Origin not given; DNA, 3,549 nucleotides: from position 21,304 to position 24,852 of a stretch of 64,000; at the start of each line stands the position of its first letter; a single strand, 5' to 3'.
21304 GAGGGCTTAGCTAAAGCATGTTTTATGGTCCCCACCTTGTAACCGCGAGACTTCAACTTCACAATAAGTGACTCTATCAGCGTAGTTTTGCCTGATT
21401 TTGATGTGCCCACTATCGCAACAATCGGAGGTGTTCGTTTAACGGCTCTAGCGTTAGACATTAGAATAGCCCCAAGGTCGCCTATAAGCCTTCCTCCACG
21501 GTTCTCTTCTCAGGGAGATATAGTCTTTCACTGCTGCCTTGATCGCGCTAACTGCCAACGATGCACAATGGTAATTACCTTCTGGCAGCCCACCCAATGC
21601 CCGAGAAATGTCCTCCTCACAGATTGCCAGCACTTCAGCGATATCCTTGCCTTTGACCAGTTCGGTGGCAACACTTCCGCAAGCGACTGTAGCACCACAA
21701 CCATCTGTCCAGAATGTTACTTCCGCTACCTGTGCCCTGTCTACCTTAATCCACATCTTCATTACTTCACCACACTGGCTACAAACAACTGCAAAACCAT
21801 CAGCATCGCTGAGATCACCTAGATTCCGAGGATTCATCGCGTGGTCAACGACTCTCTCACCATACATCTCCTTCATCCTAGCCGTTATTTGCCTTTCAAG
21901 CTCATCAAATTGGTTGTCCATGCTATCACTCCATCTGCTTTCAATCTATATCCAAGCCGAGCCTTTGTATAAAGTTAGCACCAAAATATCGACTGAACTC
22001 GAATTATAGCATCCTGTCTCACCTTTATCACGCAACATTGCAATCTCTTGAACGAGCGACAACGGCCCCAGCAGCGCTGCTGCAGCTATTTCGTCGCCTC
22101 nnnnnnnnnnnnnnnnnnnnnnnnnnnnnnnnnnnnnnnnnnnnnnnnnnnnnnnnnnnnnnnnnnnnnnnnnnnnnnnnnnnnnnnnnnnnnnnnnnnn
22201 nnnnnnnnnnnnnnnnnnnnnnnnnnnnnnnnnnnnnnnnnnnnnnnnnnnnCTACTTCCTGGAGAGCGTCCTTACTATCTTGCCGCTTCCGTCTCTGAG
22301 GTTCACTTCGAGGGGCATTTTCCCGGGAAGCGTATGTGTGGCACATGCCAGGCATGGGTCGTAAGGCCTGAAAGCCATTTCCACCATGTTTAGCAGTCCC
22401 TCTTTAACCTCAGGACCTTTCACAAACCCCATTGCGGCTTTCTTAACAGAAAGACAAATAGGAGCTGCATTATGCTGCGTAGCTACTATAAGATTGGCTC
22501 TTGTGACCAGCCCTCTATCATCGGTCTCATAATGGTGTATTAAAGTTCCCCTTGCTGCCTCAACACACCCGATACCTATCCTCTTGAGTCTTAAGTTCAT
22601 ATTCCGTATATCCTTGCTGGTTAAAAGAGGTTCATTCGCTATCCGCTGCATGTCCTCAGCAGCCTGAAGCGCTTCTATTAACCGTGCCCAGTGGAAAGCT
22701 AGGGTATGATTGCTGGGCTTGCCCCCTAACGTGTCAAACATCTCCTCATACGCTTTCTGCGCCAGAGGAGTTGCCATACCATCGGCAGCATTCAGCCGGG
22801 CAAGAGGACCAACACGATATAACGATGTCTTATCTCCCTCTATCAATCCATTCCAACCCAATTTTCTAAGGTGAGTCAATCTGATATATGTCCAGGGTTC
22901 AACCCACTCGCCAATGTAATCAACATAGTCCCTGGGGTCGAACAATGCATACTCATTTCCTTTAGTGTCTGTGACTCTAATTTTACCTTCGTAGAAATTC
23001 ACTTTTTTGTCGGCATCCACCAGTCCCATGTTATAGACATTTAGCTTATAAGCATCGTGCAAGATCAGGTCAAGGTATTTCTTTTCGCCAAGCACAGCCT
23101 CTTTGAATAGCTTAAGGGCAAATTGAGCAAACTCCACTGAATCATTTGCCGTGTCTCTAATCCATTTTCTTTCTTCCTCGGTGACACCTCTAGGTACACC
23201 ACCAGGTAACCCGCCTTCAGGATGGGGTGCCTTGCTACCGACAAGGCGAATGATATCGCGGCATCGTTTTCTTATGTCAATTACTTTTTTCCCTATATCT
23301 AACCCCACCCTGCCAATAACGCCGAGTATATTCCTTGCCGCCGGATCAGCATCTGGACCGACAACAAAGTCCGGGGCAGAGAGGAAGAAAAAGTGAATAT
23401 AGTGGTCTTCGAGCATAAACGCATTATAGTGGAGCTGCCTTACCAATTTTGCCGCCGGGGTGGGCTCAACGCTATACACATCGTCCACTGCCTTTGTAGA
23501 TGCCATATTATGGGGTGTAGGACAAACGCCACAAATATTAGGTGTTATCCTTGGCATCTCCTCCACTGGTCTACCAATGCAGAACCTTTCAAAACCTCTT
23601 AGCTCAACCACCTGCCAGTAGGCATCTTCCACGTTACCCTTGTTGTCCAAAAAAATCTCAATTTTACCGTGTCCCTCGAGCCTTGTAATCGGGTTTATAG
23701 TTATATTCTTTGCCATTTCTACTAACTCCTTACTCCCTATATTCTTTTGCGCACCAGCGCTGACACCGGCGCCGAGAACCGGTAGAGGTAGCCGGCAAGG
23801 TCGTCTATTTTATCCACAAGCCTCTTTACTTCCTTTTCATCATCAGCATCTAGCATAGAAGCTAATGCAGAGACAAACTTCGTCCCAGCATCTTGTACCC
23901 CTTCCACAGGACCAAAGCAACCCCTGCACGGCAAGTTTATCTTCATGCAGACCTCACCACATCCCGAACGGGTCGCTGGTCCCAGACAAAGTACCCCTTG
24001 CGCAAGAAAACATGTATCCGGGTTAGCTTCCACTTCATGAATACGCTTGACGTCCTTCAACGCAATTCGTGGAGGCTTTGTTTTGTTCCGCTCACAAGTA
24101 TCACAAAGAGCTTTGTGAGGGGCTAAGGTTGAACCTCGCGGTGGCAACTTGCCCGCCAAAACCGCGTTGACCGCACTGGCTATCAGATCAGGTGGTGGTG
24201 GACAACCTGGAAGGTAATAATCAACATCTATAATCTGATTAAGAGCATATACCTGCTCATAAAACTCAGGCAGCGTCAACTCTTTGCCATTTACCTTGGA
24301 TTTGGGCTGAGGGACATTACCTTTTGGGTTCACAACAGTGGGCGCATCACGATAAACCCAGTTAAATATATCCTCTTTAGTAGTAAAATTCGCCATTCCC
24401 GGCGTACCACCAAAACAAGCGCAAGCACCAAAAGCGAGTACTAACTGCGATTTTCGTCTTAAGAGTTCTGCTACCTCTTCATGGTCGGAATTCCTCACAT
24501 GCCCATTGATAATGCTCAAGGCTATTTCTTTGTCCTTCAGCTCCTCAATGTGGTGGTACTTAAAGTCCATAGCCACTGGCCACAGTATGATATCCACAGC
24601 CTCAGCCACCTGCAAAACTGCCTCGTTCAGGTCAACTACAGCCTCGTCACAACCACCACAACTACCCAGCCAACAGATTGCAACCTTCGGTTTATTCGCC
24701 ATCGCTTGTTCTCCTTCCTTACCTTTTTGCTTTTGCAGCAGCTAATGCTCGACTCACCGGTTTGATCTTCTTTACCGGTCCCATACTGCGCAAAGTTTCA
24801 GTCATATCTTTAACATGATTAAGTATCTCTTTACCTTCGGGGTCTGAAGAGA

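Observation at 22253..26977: Mvh-type hydrogenase (MvhA/G/D) paired with a GltD/HdrA-like flavoprotein instead of a heterodisulfide reductase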

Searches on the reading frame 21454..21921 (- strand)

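Call 3: search_protein_families(library=pfam, proteins=[window:21454-21921:-])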
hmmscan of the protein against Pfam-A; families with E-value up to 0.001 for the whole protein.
window:21454-21921:- (155 aa): 1 family
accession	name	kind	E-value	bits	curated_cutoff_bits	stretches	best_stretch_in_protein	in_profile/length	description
PF01592.21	NifU_N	-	1.1e-32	113.3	22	1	19-135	1-121/127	NifU-like N terminal domain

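Call 4: search_protein_families(library=ncbifam, proteins=[window:21454-21921:-])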
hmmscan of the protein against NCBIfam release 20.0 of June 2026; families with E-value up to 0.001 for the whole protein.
window:21454-21921:- (155 aa): 4 families
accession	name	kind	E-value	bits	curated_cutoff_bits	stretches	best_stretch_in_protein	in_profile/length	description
TIGR03419.1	NifU_clost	equivalog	2.8e-36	124.6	187.9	1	20-136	1-118/121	Fe-S cluster assembly scaffold protein NifU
TIGR01999.1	iscU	equivalog_domain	5.4e-26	91.1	192.4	1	20-136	1-121/124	Fe-S cluster assembly scaffold IscU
TIGR02000.1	NifU_proper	equivalog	1.7e-23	83.4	273.3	1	20-134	4-121/290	Fe-S cluster assembly protein NifU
TIGR01994.1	SUF_scaf_2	equivalog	4.1e-14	52.8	92.5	1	17-103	2-89/137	Fe-S cluster assembly sulfur transfer protein SufU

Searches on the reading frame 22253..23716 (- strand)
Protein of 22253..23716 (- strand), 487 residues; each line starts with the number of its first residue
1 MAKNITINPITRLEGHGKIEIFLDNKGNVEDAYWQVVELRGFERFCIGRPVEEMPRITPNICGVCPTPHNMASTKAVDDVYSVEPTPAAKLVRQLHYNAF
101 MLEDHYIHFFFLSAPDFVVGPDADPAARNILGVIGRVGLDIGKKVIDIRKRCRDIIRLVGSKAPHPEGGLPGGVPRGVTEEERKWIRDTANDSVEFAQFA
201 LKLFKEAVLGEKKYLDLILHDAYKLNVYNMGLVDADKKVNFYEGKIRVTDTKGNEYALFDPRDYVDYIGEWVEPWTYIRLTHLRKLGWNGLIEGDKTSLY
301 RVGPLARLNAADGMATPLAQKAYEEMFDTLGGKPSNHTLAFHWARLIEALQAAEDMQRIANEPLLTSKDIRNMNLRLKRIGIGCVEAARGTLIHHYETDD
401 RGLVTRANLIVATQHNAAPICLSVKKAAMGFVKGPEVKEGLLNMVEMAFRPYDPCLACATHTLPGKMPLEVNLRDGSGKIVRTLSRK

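Call 3: search_protein_families(library=pfam, proteins=[window:22253-23716:-])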
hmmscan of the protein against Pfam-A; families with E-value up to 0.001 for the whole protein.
window:22253-23716:- (487 aa): 1 family
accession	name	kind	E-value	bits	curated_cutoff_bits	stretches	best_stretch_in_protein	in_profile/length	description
PF00374.24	NiFeSe_Hases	-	1e-34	120.8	25.8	2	40-118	1-79/508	Nickel-dependent hydrogenase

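Call 4: search_protein_families(library=ncbifam, proteins=[window:22253-23716:-])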
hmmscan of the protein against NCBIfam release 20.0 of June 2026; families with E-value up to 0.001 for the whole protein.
window:22253-23716:- (487 aa): 9 families
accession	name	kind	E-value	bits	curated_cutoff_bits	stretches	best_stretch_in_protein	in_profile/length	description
NF041785.2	VhuA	equivalog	3e-116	388.4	800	1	4-430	3-415/418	F420-non-reducing hydrogenase Vhu subunit A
NF033181.1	NiFeSe_hydrog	equivalog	1.9e-51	175.6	600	2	3-123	2-121/507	nickel-dependent hydrogenase large subunit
NF045518.1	H2_NiFeSe_large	exception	1.2e-48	166.1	780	1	4-463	3-482/485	NiFeSe hydrogenase large subunit HysA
TIGR03295.1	frhA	equivalog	1.4e-42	146.1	392.5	1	1-463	1-397/412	coenzyme F420 hydrogenase subunit alpha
NF040828.1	sulfhyd_ShyA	equivalog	8e-42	143.6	700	2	5-210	3-201/415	NAD(P)-dependent hydrogenase/sulfhydrogenase 2 subunit alpha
NF040832.1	sulfhyd_HydA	equivalog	2.8e-27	95.9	880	1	4-462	4-423/426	NADPH-dependent hydrogenase/sulfhydrogenase 1 subunit alpha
NF007778.0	PRK10467.1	equivalog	1e-22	80.2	969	1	1-155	1-158/567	hydrogenase 2 large subunit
NF007550.0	PRK10170.1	equivalog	1.6e-18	66.5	1101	1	3-120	17-134/597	Ni/Fe-hydrogenase large subunit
NF041786.2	VhuU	equivalog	1.6e-08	34.2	70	1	436-463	2-29/45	F420-non-reducing hydrogenase selenoprotein subunit VhuU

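Call 20: search_solved_structures(query=window:22253-23716:-, max_evalue=1e-20)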
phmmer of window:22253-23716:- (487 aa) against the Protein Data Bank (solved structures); distinct sequences matched with E-value up to 1e-20: 40.
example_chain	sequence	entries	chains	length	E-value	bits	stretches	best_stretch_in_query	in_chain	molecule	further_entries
7t2r_D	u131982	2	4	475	9.5e-113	380.6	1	5-486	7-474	NiFe hydrogenase large subunit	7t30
5odc_F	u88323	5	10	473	1.3e-107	363.6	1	5-464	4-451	Methyl-viologen reducing hydrogenase subunit A | Methyl-viologen reducing hydrogenase, subunit A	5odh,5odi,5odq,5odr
9sfi_g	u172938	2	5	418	5.7e-105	355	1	4-428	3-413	Coenzyme F420-reducing hydrogenase, alpha subunit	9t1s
9sw2_F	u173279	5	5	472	7.4e-103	348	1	5-482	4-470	F420-non-reducing hydrogenase subunit A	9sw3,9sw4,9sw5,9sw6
5xf9_D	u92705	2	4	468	2e-91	310.3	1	3-461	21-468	NAD-reducing hydrogenase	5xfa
5jsu_B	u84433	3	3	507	3e-37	131.6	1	4-465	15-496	Periplasmic [NiFeSe] hydrogenase, large subunit, selenocysteine-containing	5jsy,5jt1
5jsh_B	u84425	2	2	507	9.5e-36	126.6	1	4-465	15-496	Periplasmic [NiFeSe] hydrogenase, large subunit, selenocysteine-containing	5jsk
6z8o_B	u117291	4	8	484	3.6e-35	124.7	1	4-461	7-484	Periplasmic [NiFeSe] hydrogenase, large subunit, selenocysteine-containing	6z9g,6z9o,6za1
6ru9_B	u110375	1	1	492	3.9e-35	124.6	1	4-461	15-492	Periplasmic [NiFeSe] hydrogenase, large subunit, selenocysteine-containing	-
6rtp_B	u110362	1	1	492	5.3e-35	124.2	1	4-461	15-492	Periplasmic [NiFeSe] hydrogenase, large subunit, selenocysteine-containing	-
6z8m_B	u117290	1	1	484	9.3e-35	123.4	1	4-461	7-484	Periplasmic [NiFeSe] hydrogenase, large subunit, selenocysteine-containing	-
6ruc_B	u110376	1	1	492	1e-34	123.3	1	4-461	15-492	Periplasmic [NiFeSe] hydrogenase, large subunit, selenocysteine-containing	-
3ze6_B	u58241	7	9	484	1.3e-34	122.9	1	4-461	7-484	PERIPLASMIC [NIFESE] HYDROGENASE, LARGE SUBUNIT, SELENOCYS SELENOCYSTEINE-CONTAINING | PERIPLASMIC [NIFESE] HYDROGENASE, LARGE SUBUNIT, SELENOCYSTEINE-CONTAININ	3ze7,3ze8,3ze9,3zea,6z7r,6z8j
2wpn_B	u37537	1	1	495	1.4e-34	122.8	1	4-461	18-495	PERIPLASMIC [NIFESE] HYDROGENASE, LARGE SUBUNIT, SELENOCYSTEINE-CONTAINING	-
4kl8_L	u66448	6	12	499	1.9e-34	122.4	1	4-461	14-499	Nickel-dependent hydrogenase large subunit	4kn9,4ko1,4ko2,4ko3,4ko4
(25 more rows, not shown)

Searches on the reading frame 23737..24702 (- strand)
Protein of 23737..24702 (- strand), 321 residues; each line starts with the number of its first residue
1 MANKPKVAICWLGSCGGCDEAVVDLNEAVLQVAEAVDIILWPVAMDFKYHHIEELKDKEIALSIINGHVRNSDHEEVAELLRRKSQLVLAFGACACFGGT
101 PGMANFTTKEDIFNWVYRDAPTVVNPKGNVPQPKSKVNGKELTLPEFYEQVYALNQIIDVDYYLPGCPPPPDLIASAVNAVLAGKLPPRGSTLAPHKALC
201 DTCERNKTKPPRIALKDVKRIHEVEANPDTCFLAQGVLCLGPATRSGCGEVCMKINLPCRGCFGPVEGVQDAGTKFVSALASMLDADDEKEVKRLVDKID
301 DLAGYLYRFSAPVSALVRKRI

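Call 3: search_protein_families(library=pfam, proteins=[window:23737-24702:-])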
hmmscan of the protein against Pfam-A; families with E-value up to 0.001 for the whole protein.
window:23737-24702:- (321 aa): 1 family
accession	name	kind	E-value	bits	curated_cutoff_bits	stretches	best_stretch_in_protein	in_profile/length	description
PF01058.29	Oxidored_q6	-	1.3e-22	80.4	27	1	15-180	1-127/128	NADH ubiquinone oxidoreductase, 20 Kd subunit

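Call 4: search_protein_families(library=ncbifam, proteins=[window:23737-24702:-])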
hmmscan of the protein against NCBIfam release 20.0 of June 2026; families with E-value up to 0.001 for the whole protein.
window:23737-24702:- (321 aa): 13 families
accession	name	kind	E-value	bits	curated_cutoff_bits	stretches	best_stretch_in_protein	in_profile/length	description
NF045875.1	F420_non_VhuG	exception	1.3e-60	205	450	1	1-320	1-284/286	F420-non-reducing hydrogenase subunit VhuG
NF040836.1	sulfhyd_HydD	equivalog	6.9e-19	68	500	2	3-133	4-127/261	NADPH-dependent hydrogenase/sulfhydrogenase 1 subunit delta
NF040831.1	sulfhyd_ShyD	equivalog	2.5e-15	56.8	460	2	223-289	163-228/240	NAD(P)-dependent hydrogenase/sulfhydrogenase 2 subunit delta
TIGR03294.1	FrhG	equivalog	4.7e-15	55.9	245.5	2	148-201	107-156/228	coenzyme F420 hydrogenase subunit gamma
NF005012.1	PRK06411.1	subfamily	1e-06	28.4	116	1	148-180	121-153/166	NADH-quinone oxidoreductase subunit NuoB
NF045520.1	H2_NiFeSe_small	exception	7.6e-06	25.5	470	0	72-137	131-199/314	NiFeSe hydrogenase small subunit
TIGR01957.1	nuoB_fam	subfamily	9.8e-06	25.5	142.7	1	147-178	104-135/145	NADH-quinone oxidoreductase subunit B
NF011392.0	PRK14817.1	equivalog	0.00013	21.7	271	0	148-177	123-152/182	NADH-quinone oxidoreductase subunit B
NF011395.0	PRK14820.1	equivalog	0.00014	21.7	263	0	148-180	120-152/180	NADH-quinone oxidoreductase subunit B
NF011390.0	PRK14815.1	equivalog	0.00037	19.8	281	0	148-178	120-150/183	NADH dehydrogenase subunit B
NF011391.0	PRK14816.1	equivalog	0.00087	18.9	283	0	146-174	138-166/196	NADH-quinone oxidoreductase subunit B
NF009808.0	PRK13292.1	equivalog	0.00092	17.2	1156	0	147-175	111-139/791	NADH-quinone oxidoreductase subunit B/C/D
NF011388.0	PRK14813.1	equivalog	0.00096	19.1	294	0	148-174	116-142/189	NADH dehydrogenase subunit B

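Call 46: search_solved_structures(query=window:23737-24702:-, max_evalue=1e-10, show_alignments=2)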
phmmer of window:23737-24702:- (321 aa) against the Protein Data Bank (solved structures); distinct sequences matched with E-value up to 1e-10: 10.
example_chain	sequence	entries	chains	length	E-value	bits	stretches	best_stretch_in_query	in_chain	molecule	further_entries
5odc_E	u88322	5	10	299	4.5e-67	229.8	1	6-316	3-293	Methyl-viologen reducing hydrogenase subunit G | Methyl-viologen reducing hydrogenase, subunit G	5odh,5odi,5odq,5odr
9sw2_E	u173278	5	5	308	1.5e-62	214.9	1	1-316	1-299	F420-non-reducing hydrogenase subunit G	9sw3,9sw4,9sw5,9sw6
9sfi_I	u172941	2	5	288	4.2e-50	174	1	1-320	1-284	F420-non-reducing hydrogenase small subunit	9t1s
7t2r_E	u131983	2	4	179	2.6e-23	86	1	4-190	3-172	NiFe hydrogenase small subunit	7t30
5xf9_C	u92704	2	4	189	5.7e-18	68.4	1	4-187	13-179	NAD-reducing hydrogenase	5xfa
9e1j_A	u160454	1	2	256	4.1e-13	52.4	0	5-132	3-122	Sulfhydrogenase 1 subunit delta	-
9nez_A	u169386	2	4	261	5.4e-13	52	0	4-134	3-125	Sulfhydrogenase 1 subunit delta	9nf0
9e15_A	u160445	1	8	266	6.6e-13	51.7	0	4-131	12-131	Sulfhydrogenase 1 subunit delta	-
6qii_G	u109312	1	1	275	9e-13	51.3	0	2-100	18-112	Coenzyme F420 hydrogenase subunit gamma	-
6qgr_G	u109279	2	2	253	1.2e-12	50.9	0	3-100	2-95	Coenzyme F420 hydrogenase subunit gamma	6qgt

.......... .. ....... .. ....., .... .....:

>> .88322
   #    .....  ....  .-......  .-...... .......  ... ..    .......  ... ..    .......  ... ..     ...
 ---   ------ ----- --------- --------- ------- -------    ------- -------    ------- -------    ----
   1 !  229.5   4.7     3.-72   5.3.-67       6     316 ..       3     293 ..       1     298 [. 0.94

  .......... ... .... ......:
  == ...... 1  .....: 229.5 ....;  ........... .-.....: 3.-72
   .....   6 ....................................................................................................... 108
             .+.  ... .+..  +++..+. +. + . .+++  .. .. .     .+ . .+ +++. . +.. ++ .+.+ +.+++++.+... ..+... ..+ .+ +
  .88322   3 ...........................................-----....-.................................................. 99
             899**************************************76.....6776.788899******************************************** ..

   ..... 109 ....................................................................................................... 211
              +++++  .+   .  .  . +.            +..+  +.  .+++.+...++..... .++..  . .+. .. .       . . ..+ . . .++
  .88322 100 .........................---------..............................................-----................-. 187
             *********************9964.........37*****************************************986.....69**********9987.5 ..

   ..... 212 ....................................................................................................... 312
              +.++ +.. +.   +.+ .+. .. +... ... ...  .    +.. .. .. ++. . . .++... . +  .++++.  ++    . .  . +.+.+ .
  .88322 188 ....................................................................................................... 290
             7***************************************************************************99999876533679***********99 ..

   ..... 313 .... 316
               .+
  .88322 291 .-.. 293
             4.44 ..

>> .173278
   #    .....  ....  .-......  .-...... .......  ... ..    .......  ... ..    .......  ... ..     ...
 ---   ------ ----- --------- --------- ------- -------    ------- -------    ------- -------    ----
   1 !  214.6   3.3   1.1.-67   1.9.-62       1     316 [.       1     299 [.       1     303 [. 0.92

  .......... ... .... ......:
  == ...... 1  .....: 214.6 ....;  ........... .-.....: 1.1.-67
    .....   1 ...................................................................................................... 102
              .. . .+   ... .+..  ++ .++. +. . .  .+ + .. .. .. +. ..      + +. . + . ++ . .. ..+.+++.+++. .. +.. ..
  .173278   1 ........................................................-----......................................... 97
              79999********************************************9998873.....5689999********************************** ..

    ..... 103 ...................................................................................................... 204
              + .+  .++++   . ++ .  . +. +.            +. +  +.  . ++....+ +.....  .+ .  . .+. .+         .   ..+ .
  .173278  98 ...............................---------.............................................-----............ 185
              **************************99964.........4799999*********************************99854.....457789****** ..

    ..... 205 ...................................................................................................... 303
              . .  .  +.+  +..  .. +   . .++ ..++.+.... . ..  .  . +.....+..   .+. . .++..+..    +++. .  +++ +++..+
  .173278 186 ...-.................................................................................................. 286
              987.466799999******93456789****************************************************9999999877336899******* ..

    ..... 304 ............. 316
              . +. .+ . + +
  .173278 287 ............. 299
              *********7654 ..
